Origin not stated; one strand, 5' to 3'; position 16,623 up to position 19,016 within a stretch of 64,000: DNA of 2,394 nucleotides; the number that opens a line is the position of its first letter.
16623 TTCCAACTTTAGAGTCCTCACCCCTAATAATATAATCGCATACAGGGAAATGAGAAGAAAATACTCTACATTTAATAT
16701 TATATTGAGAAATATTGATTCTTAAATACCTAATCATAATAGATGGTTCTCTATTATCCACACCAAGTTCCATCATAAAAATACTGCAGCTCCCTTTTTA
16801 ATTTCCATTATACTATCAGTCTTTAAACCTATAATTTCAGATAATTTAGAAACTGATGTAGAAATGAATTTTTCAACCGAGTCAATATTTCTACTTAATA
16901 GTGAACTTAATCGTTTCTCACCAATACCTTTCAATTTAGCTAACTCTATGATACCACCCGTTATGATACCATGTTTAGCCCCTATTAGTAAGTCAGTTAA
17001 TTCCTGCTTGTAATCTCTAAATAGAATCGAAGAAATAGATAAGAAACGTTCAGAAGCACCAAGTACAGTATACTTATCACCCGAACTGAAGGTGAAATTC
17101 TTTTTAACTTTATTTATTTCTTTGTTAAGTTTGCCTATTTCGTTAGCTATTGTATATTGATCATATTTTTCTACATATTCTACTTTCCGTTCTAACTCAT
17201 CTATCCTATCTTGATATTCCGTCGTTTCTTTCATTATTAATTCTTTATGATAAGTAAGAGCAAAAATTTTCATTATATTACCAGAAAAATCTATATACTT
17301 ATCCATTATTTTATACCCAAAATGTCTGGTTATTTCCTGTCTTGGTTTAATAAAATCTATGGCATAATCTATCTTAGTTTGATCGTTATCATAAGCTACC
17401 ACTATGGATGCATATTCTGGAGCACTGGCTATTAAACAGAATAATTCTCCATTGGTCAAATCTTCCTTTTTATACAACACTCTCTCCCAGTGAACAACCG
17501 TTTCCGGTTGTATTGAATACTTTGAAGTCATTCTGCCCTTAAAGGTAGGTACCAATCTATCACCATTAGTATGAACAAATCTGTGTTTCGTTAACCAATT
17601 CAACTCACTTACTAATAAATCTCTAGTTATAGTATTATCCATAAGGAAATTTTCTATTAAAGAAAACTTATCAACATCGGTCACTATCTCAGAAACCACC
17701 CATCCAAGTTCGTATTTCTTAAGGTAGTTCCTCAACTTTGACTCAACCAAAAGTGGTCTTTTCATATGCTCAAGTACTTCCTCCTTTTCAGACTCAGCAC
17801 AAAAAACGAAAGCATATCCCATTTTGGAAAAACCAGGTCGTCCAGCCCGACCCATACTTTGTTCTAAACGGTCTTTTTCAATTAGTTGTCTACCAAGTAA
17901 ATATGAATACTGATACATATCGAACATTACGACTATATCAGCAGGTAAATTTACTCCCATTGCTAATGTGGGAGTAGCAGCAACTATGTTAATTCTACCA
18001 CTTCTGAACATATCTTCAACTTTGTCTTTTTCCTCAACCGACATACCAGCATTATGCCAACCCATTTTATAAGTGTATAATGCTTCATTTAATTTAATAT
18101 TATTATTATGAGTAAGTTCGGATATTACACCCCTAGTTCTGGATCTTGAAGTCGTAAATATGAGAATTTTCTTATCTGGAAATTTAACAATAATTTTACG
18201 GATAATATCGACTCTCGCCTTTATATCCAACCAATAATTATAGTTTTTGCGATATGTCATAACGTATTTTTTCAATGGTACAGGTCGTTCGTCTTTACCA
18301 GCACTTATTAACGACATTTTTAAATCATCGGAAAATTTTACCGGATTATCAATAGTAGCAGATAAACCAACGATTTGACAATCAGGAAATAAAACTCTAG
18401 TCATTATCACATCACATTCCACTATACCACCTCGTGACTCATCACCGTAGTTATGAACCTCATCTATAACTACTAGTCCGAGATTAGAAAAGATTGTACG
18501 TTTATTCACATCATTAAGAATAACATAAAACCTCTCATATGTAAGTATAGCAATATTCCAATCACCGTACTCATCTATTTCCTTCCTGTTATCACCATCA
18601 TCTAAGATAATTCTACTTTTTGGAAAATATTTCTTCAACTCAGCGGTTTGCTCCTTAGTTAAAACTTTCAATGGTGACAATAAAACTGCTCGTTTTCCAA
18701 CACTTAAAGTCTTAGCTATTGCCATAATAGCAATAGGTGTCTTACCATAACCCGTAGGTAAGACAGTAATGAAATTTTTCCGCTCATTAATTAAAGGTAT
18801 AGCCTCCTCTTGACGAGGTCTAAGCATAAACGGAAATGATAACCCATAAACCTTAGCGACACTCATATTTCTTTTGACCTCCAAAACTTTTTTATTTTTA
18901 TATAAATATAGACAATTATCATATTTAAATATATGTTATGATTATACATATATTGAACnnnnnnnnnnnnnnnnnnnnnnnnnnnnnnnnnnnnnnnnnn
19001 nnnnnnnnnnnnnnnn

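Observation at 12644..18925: Duplicated 38-39-bp promoter-like element upstream of two unrelated minus-strand genes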

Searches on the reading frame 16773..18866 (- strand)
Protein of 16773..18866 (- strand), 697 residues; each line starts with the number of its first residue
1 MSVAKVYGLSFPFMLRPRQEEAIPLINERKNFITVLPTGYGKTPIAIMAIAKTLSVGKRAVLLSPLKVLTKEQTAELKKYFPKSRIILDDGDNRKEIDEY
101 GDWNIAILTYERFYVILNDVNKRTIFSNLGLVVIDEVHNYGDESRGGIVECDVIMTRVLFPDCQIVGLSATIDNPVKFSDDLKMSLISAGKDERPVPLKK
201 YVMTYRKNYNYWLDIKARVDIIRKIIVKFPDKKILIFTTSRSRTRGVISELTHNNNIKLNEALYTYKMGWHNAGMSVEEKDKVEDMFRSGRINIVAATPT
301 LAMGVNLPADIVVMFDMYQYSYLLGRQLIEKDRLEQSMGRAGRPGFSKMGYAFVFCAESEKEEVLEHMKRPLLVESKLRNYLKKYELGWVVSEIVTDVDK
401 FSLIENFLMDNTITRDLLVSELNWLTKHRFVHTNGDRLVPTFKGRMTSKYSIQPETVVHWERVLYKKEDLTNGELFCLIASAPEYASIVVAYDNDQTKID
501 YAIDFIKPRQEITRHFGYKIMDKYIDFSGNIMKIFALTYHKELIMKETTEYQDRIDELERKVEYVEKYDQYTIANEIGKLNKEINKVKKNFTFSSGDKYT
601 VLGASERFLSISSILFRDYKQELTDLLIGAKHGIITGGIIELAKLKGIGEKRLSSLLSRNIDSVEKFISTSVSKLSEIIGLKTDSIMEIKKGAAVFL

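Call 15: search_protein_families(library=phrogs, proteins=[window:16773-18866:-])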
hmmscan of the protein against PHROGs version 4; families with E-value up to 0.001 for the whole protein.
window:16773-18866:- (697 aa): 7 families
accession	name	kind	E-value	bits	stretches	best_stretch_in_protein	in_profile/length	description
phrog_6819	-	DNA, RNA and nucleotide metabolism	1.6e-54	186.4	1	16-468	22-472/645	Holliday junction branch migration helicase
phrog_16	-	DNA, RNA and nucleotide metabolism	1e-32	114.3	1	6-386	264-620/986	DNA helicase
phrog_62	-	DNA, RNA and nucleotide metabolism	2.2e-17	62.9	2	10-143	692-823/1881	DNA helicase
phrog_31517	-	unknown function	1.4e-11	43.9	1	267-352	646-730/1191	-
phrog_2488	-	DNA, RNA and nucleotide metabolism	2.6e-08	34.1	0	163-267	351-464/579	DNA helicase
phrog_35989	-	unknown function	3.4e-08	33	0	249-365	428-537/860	-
phrog_34613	-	unknown function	1.7e-07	30.8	1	38-352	282-572/666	-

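Call 19: find_related_loci(query=window:16773-18866:-, collection=viral_contigs, flank=10000)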
Query window:16773-18866:- (697 aa) in viral_contigs; peptide patterns used: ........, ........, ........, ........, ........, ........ (x = any residue, [..] = any of these).
10 stretches matched a pattern, but none encodes a relative of the query by tblastn (E <= 1e-3).

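Call 20: find_encoding_contigs(protein=window:16773-18866:-, flank=10000, max_places=6)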
Protein window:16773-18866:- (697 aa): no gene with exactly this product is on record in the collection.

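Call 21: search_protein_families(library=pfam, proteins=[window:16773-18866:-], max_evalue=0.01)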
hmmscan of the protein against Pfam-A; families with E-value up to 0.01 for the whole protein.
window:16773-18866:- (697 aa): 5 families
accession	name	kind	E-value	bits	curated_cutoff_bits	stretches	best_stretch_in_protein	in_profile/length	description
PF00270.35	DEAD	-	6.8e-29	101.2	26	1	17-175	2-163/167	DEAD/DEAH box helicase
PF04851.21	ResIII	-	3.4e-17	63.3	22.5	1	14-173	3-163/164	Type III restriction enzyme, res subunit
PF00271.37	Helicase_C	-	1.1e-13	51.8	23.5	1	219-345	3-110/110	Helicase conserved C-terminal domain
PF14520.12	HHH_5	-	8.2e-06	26.7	27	1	641-682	3-46/57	Helix-hairpin-helix domain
PF22527.2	DEXQc_Suv3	-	0.0018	18.3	27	1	28-147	12-112/154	DEXQ-box helicase domain of Suv3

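Call 86: find_related_loci(query=window:16773-18866:-, collection=metagenome_contigs, flank=4000)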
Query window:16773-18866:- (697 aa) in metagenome_contigs; peptide patterns used: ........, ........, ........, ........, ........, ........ (x = any residue, [..] = any of these).
210 stretches matched a pattern; 1 encode a relative of the query (tblastn E <= 1e-3); 1 distinct loci.
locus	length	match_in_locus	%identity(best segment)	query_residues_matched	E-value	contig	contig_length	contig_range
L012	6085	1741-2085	31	29-139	2e-8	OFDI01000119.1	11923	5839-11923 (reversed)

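Call 87: find_homologous_proteins(query=window:16773-18866:-, max_evalue=1e-30)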
Query window:16773-18866:- (697 aa): 117 proteins with E <= 1e-30 among 8000 candidates.
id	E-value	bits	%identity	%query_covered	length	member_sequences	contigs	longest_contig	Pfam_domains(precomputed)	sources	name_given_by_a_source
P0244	0.0e+0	1554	100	100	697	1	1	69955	PF00270.36,PF14520.13,PF00271.38,PF04851.22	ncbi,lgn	-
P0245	4.1e-235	801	55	99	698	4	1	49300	PF00270.36,PF00271.38,PF04851.22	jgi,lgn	-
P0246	1.7e-230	785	54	100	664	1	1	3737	PF00270.36,PF00271.38,PF04851.22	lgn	-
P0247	2.5e-217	742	52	99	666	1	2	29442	PF00270.36,PF00271.38,PF04851.22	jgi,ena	-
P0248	1.3e-208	713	50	98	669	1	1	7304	PF00270.36,PF00271.38,PF04851.22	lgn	-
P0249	1.1e-183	631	50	86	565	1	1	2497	PF00270.36,PF00271.38,PF04851.22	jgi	jgi:replicative superfamily II helicase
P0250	1.8e-131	458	50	63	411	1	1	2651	PF00271.38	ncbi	ncbi:hypothetical protein LCGC14_1816990, partial [marine sediment metagenome]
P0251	6.7e-106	374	35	98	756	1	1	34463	PF00270.36,PF00271.38,PF22527.3,PF04851.22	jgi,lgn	jgi:replicative superfamily II helicase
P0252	7.5e-105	370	37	85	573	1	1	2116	PF00270.36,PF00271.38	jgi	jgi:replicative superfamily II helicase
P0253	4.4e-99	351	33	96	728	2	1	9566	PF00270.36,PF00271.38,PF04851.22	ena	-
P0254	8.9e-99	350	35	97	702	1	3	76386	PF00270.36,PF00271.38,PF04851.22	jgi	-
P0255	2.9e-97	345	33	99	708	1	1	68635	PF00270.36,PF00271.38,PF04851.22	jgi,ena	-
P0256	2.0e-83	299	32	96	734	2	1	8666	PF00270.36,PF00271.38,PF04851.22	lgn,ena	-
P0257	2.2e-82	296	29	99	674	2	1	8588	PF00270.36,PF14520.13,PF00271.38,PF04851.22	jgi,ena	-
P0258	4.6e-81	292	31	96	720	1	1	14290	PF00270.36,PF14520.13,PF00271.38,PF04851.22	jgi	-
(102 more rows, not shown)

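Call 88: find_encoding_contigs(protein=P0245, flank=10000, max_places=2)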
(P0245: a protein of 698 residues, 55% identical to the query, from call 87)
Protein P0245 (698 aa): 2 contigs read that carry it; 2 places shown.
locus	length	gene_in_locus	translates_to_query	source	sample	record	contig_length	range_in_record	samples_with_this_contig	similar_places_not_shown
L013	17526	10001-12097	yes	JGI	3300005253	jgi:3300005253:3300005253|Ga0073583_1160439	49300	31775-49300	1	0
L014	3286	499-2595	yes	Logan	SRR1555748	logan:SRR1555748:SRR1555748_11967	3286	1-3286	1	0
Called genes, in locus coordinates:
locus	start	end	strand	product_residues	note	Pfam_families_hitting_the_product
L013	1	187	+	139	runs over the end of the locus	-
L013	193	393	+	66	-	-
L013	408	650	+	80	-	-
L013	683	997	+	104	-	-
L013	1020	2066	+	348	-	-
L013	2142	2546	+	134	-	-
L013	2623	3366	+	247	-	PF13489:Methyltransf_23, PF13847:Methyltransf_31, PF08241:Methyltransf_11, PF08242:Methyltransf_12 (weak), PF13649:Methyltransf_25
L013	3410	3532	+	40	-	-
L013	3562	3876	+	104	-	-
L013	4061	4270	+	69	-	-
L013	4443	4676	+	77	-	-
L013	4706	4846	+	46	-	-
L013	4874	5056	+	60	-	-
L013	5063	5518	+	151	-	PF01242:PTPS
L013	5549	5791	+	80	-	-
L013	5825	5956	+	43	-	-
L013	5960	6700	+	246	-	PF04055:Radical_SAM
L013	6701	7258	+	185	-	PF01227:GTP_cyclohydroI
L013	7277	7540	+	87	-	-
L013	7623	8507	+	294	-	-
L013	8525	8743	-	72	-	-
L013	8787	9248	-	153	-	PF02666:PS_Dcarbxylase (weak)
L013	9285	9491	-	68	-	-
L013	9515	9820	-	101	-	-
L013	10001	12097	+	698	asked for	PF00270:DEAD, PF04851:ResIII, PF00271:Helicase_C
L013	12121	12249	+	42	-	-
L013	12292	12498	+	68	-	-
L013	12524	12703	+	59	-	-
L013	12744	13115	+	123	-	-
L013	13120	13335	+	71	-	-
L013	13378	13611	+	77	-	-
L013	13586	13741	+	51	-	-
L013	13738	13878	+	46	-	-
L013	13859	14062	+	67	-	-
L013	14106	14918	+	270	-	-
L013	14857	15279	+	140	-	-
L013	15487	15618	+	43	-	-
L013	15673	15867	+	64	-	-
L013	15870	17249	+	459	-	PF01555:N6_N4_Mtase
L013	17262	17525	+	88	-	?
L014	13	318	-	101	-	-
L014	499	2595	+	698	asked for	PF00270:DEAD, PF04851:ResIII, PF00271:Helicase_C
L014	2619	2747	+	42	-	-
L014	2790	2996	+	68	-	-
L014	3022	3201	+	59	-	-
